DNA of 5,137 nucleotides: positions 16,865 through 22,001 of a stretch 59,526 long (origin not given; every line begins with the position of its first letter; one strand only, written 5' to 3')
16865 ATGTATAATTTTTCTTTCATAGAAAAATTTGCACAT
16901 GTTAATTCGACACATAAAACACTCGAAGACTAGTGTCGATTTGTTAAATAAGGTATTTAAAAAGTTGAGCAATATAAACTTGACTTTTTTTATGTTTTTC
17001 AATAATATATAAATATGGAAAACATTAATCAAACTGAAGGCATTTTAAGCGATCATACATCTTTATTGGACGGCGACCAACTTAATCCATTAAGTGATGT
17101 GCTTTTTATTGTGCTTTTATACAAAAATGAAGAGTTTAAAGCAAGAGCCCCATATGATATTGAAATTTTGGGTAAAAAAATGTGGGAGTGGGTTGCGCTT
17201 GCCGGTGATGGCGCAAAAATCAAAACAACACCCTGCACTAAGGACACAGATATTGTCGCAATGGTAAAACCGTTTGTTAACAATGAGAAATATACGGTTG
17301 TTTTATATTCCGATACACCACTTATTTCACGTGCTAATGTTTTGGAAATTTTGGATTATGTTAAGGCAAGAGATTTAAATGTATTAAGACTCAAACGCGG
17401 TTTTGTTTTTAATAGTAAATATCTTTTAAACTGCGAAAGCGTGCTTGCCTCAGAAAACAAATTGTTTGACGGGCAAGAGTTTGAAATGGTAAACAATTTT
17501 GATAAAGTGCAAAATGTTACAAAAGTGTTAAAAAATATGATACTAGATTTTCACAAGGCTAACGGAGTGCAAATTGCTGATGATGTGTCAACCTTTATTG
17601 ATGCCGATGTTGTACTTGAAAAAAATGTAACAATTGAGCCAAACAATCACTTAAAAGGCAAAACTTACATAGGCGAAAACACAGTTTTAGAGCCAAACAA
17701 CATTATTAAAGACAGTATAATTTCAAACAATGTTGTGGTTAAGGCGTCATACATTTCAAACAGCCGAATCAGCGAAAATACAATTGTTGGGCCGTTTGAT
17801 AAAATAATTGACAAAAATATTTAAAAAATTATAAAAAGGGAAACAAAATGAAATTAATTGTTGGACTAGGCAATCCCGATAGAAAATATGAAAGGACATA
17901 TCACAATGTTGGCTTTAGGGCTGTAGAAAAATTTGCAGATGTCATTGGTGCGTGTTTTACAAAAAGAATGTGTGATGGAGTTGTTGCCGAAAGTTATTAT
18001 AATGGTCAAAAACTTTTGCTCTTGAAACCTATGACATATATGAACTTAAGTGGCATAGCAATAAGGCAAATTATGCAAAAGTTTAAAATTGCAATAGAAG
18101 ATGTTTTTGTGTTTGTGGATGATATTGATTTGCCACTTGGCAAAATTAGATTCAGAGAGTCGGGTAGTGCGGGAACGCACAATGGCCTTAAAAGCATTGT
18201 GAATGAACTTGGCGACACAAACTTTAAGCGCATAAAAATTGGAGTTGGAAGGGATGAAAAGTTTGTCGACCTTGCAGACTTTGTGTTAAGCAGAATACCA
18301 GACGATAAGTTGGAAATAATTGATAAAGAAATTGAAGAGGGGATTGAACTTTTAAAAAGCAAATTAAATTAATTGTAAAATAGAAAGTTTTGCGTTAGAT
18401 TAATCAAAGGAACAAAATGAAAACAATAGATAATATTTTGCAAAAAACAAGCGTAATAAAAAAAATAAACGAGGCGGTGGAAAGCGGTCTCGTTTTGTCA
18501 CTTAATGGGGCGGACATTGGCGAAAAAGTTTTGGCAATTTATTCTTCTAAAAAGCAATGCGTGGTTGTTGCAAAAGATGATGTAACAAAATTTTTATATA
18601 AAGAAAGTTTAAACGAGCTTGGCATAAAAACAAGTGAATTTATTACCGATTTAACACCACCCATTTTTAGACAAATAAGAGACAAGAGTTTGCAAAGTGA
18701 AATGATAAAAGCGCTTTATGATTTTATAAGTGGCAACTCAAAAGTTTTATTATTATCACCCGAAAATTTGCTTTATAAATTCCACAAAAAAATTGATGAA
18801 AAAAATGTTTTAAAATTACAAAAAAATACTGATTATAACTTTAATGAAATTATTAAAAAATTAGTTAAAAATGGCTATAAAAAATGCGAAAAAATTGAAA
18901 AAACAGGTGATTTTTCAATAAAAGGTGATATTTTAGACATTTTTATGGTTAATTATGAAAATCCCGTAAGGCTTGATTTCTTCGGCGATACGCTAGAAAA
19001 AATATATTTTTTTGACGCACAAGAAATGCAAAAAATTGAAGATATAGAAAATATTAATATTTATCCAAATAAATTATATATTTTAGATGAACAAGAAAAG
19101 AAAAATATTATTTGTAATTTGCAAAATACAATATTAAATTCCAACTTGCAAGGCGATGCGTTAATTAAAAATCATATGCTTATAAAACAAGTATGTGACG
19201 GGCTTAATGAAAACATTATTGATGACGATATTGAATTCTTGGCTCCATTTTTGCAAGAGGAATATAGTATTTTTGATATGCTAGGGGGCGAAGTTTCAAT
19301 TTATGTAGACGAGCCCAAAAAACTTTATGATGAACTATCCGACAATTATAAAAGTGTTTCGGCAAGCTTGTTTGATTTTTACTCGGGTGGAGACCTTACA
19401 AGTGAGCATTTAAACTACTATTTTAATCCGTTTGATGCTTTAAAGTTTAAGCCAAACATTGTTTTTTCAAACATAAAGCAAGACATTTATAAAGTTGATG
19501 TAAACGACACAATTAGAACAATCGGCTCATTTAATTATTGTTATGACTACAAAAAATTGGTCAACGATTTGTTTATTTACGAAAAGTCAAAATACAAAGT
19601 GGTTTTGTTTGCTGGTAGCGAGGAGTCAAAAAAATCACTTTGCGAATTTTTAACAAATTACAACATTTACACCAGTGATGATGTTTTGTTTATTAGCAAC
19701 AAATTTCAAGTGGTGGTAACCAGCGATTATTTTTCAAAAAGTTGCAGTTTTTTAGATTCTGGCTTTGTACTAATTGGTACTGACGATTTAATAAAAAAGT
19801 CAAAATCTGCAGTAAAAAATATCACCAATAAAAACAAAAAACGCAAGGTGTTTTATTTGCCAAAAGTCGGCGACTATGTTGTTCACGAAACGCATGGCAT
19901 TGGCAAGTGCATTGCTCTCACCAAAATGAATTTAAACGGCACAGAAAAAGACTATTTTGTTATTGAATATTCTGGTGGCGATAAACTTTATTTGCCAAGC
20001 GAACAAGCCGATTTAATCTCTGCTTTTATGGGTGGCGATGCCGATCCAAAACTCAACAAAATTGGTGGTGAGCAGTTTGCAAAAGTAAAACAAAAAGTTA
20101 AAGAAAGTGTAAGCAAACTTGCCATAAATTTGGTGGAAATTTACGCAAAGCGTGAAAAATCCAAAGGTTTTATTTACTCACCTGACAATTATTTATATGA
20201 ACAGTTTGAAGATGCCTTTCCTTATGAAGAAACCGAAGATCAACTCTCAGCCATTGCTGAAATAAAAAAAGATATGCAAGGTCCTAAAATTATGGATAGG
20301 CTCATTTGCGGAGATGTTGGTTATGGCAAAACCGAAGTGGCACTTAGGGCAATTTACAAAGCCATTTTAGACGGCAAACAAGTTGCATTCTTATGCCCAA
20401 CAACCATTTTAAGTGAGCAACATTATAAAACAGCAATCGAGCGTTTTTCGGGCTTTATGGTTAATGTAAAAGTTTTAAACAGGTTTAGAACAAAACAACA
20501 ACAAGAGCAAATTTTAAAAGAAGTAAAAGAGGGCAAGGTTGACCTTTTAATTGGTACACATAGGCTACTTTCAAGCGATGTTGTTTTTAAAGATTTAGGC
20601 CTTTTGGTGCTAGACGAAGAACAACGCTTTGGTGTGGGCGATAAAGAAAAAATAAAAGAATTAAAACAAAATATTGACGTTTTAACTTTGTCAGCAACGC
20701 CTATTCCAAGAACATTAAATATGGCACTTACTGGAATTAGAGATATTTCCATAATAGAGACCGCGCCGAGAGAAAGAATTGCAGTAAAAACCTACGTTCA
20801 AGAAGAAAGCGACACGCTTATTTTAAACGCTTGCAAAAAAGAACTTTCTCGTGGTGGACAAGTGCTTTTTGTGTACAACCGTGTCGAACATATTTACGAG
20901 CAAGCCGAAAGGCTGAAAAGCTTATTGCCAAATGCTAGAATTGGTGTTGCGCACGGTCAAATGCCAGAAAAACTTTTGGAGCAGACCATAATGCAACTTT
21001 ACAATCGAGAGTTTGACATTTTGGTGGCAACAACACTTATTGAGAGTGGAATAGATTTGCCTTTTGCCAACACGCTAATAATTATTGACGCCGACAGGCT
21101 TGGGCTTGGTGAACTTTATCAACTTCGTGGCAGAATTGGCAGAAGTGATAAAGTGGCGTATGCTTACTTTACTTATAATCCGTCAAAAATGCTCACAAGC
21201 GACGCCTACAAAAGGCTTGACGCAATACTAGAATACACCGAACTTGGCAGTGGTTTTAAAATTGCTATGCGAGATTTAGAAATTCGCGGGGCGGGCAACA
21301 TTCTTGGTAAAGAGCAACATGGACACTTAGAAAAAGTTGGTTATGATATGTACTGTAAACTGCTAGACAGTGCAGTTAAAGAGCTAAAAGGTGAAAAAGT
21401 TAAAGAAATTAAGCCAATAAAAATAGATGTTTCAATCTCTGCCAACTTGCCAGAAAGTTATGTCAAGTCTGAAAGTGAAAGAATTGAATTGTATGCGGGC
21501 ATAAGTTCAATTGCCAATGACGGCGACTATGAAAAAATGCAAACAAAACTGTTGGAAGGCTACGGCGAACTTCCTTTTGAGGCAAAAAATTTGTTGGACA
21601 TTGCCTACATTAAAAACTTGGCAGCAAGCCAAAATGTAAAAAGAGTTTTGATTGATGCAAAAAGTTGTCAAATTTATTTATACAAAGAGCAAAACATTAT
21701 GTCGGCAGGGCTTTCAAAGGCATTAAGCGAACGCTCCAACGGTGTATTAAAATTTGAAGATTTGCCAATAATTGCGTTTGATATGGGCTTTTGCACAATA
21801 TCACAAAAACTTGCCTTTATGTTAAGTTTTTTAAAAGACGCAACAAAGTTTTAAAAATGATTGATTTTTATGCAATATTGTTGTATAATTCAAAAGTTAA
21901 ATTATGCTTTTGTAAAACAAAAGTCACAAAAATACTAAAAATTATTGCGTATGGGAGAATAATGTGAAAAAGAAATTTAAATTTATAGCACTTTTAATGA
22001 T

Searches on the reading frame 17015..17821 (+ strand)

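Call 89: search_protein_families(library=ncbifam, proteins=[window:17015-17821:+], max_evalue=0.001)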
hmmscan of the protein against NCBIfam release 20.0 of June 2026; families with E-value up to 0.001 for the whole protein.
window:17015-17821:+ (269 aa): 17 families
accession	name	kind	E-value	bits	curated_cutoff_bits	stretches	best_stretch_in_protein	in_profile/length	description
NF010934.1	PRK14354.1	equivalog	1.8e-27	96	450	1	150-264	214-328/447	bifunctional UDP-N-acetylglucosamine diphosphorylase/glucosamine-1-phosphate N-acetyltransferase GlmU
TIGR01173.1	glmU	equivalog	1.1e-22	80.6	366.85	1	149-264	213-329/452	bifunctional UDP-N-acetylglucosamine diphosphorylase/glucosamine-1-phosphate N-acetyltransferase GlmU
NF010940.0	PRK14360.1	equivalog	1.1e-22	80.2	602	1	151-264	215-328/452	bifunctional UDP-N-acetylglucosamine diphosphorylase/glucosamine-1-phosphate N-acetyltransferase GlmU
NF010937.0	PRK14357.1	equivalog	1.2e-21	77.1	658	1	152-264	209-321/448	bifunctional UDP-N-acetylglucosamine diphosphorylase/glucosamine-1-phosphate N-acetyltransferase GlmU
NF010932.0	PRK14352.1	equivalog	1.9e-20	73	611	1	150-262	225-337/488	bifunctional UDP-N-acetylglucosamine diphosphorylase/glucosamine-1-phosphate N-acetyltransferase GlmU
NF010935.0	PRK14355.1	equivalog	2.5e-17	62.7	718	1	148-262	218-333/459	bifunctional UDP-N-acetylglucosamine diphosphorylase/glucosamine-1-phosphate N-acetyltransferase GlmU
NF010938.0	PRK14358.1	equivalog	1.4e-14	53.6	500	1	144-264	216-337/481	bifunctional N-acetylglucosamine-1-phosphate uridyltransferase/glucosamine-1-phosphate acetyltransferase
NF010936.0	PRK14356.1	equivalog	6.3e-12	45.1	666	1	155-263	226-335/456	bifunctional UDP-N-acetylglucosamine diphosphorylase/glucosamine-1-phosphate N-acetyltransferase GlmU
NF006986.0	PRK09451.1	equivalog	9.4e-10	37.9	725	1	154-264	221-332/456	bifunctional UDP-N-acetylglucosamine diphosphorylase/glucosamine-1-phosphate N-acetyltransferase GlmU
NF010939.0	PRK14359.1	equivalog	1.8e-07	30.2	592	1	151-261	212-321/430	bifunctional UDP-N-acetylglucosamine diphosphorylase/glucosamine-1-phosphate N-acetyltransferase GlmU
NF010933.0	PRK14353.1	equivalog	5.3e-07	28.6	505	0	201-264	251-318/453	bifunctional UDP-N-acetylglucosamine diphosphorylase/glucosamine-1-phosphate N-acetyltransferase GlmU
TIGR03992.1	Arch_glmU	subfamily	2.3e-06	26.7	292.1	1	192-259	260-328/393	bifunctional sugar-1-phosphate nucleotidylyltransferase/acetyltransferase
NF041173.1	Sug_nt_acttase_Thmprot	equivalog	6.9e-06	25.2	600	1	170-258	222-310/405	bifunctional sugar-1-phosphate nucleotidylyltransferase/acetyltransferase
NF002060.0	PRK00892.1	subfamily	7.8e-06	25.2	207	1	184-245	119-179/345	UDP-3-O-(3-hydroxymyristoyl)glucosamine N-acyltransferase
TIGR01853.1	lipid_A_lpxD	equivalog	9e-05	21.6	242.5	1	166-245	90-170/325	UDP-3-O-(3-hydroxymyristoyl)glucosamine N-acyltransferase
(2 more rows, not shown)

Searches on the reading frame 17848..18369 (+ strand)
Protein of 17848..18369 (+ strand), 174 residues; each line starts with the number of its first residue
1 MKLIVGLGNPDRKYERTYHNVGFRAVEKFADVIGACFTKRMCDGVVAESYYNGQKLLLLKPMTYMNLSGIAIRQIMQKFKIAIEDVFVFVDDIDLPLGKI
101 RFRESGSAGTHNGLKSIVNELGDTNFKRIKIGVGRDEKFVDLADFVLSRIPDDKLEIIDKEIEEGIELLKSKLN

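Call 89: search_protein_families(library=ncbifam, proteins=[window:17848-18369:+], max_evalue=0.001)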
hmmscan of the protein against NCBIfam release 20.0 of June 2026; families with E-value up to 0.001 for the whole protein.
window:17848-18369:+ (174 aa): 1 family
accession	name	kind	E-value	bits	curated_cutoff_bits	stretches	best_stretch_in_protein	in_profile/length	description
TIGR00447.2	pth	equivalog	4.5e-53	179.6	100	1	2-170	1-170/172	aminoacyl-tRNA hydrolase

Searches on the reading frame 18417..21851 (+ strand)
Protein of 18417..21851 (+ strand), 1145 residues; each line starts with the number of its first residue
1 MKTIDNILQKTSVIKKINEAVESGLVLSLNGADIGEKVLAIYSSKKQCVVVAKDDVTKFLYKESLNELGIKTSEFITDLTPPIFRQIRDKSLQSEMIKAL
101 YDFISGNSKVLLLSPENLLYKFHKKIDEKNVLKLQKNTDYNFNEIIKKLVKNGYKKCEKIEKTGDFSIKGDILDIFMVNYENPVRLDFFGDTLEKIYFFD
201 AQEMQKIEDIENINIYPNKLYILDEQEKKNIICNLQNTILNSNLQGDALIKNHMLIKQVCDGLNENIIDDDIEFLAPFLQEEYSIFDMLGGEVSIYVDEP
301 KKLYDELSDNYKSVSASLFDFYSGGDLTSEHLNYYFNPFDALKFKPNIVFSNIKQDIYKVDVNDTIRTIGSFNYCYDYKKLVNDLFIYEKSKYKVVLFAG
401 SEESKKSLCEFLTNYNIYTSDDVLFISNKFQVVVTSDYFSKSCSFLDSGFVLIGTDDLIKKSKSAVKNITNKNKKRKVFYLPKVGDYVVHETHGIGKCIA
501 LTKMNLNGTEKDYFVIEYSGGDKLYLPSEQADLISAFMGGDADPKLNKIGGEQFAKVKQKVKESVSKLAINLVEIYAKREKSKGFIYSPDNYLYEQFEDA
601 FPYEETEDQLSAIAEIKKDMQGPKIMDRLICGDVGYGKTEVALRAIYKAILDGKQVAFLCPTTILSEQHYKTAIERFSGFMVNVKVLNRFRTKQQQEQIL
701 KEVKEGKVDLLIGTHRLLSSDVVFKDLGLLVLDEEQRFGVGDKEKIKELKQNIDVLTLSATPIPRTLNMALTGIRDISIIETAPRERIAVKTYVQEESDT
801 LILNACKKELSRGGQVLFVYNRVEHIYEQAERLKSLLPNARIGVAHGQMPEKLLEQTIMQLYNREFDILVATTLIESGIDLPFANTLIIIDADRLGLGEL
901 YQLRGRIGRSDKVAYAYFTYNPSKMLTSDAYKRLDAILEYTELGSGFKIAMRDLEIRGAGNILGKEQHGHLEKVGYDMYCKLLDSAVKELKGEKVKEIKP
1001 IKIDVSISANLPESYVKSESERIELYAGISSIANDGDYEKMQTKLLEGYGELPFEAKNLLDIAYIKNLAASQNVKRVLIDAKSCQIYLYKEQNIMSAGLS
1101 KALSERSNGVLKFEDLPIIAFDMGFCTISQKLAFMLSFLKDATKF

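Call 18: search_protein_families(library=ncbifam, proteins=[window:18417-21851:+], max_evalue=0.00001)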
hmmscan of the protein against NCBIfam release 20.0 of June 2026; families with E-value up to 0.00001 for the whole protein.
window:18417-21851:+ (1145 aa): 25 families
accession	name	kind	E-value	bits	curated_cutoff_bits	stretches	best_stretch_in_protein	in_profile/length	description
TIGR00580.2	mfd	equivalog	0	1016.6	800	1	149-1077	1-906/907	transcription-repair coupling factor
NF007966.0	PRK10689.1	equivalog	2.9e-209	697.6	1329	1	29-1140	22-1140/1148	transcription-repair coupling factor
NF008165.0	PRK10917.1-3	equivalog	4.5e-111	372.5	711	1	577-972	237-636/692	ATP-dependent DNA helicase RecG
NF008168.0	PRK10917.2-2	equivalog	1.6e-110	370.6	718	1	578-972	337-739/795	ATP-dependent DNA helicase RecG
TIGR00643.1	recG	equivalog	3.2e-110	369.7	659.4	1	576-971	207-608/629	ATP-dependent DNA helicase RecG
NF008170.0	PRK10917.2-4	equivalog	9.7e-93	311.5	975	1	578-969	374-769/826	ATP-dependent DNA helicase RecG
NF008163.0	PRK10917.1-1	equivalog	4.5e-87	293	796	1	563-972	227-644/692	ATP-dependent DNA helicase RecG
NF008164.0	PRK10917.1-2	equivalog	1e-85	288.5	785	1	567-970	241-645/704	ATP-dependent DNA helicase RecG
NF008166.0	PRK10917.1-4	equivalog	1.4e-79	268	864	1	590-970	262-655/705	ATP-dependent DNA helicase RecG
NF008167.0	PRK10917.2-1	equivalog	6e-70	236.2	995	1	588-972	268-688/744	ATP-dependent DNA helicase RecG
NF008169.0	PRK10917.2-3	equivalog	1.9e-65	221.6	555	1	575-970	202-582/610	ATP-dependent DNA helicase RecG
NF003673.1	PRK05298.1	equivalog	2.8e-24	85.5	743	1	128-239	152-264/653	excinuclease ABC subunit UvrB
TIGR00631.1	uvrb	equivalog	6.9e-21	74.1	750.1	1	129-239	153-264/658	excinuclease ABC subunit UvrB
NF004072.0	PRK05580.2-4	equivalog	1.6e-18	66.3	1030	1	627-736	139-243/648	primosomal protein N'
TIGR00595.1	priA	equivalog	7.3e-17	61.1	230.35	1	629-737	1-104/509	replication restart helicase PriA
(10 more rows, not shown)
